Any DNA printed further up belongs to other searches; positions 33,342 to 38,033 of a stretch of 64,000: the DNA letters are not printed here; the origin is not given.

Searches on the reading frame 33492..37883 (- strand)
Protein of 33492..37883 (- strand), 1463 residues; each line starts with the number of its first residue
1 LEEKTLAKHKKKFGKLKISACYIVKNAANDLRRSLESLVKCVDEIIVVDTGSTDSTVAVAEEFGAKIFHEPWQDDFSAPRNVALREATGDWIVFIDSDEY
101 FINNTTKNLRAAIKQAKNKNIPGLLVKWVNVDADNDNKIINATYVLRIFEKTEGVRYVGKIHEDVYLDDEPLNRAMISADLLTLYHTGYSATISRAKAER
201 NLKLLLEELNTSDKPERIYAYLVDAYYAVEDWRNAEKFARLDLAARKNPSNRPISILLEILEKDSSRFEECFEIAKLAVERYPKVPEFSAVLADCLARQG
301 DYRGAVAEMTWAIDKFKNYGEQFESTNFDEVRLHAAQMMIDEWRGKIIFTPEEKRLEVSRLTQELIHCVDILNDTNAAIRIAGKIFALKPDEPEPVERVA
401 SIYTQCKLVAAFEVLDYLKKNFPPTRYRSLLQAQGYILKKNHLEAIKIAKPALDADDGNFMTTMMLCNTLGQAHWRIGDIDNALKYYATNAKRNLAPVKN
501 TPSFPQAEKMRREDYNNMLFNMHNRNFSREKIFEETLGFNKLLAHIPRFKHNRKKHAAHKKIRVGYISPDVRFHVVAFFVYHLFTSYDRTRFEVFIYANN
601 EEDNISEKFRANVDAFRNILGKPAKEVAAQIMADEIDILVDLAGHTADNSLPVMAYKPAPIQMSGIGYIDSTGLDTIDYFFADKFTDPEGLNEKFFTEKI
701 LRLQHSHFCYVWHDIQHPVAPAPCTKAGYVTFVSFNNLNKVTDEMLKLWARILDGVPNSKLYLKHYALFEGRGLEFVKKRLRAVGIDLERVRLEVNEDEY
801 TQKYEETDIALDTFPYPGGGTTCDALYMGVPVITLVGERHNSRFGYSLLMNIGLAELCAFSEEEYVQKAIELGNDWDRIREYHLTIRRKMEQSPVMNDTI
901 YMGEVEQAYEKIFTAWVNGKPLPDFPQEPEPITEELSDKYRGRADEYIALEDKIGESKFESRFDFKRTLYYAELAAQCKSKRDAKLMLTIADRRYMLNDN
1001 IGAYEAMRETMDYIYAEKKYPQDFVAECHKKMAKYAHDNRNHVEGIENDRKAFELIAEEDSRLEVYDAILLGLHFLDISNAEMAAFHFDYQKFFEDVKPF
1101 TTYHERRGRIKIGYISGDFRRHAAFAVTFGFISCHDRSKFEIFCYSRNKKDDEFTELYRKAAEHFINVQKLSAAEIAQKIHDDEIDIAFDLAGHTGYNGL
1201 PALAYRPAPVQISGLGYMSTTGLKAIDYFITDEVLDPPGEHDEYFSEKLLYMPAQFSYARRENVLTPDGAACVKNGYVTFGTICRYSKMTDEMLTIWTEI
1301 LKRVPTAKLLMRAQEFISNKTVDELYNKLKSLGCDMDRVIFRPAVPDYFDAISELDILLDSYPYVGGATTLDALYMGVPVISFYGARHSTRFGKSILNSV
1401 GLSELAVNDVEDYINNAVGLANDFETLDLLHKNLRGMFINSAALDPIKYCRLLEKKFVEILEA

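Call 47: search_protein_families(library=pfam, proteins=[window:33492-37883:-], max_evalue=0.01)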
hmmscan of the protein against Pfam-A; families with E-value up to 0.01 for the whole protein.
window:33492-37883:- (1463 aa): 8 families
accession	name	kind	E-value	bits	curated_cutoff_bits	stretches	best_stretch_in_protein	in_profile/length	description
PF13844.12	Glyco_transf_41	-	3.7e-94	316.4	25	4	1105-1257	76-229/543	Glycosyl transferase family 41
PF00535.33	Glycos_transf_2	-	8.2e-20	71.8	23.3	1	21-116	3-106/168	Glycosyl transferase family 2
PF13704.12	Glyco_tranf_2_4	-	1.3e-06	29.3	27.5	1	31-112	7-97/98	Glycosyl transferase family 2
PF13432.12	TPR_16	-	0.0002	22.1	32.7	0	278-307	23-52/65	Tetratricopeptide repeat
PF10111.15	Glyco_tranf_2_2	-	0.00032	20.7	27.3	1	44-137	31-132/276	Glycosyltransferase like family 2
PF13176.12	TPR_7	-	0.00095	19.5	27.9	0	224-252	7-35/36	Tetratricopeptide repeat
PF20115.4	DUF6505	-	0.0026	17.7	23.9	0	603-651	74-122/159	Family of unknown function (DUF6505)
PF13428.12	TPR_14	-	0.0055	17.7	23.5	0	290-318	5-33/44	Tetratricopeptide repeat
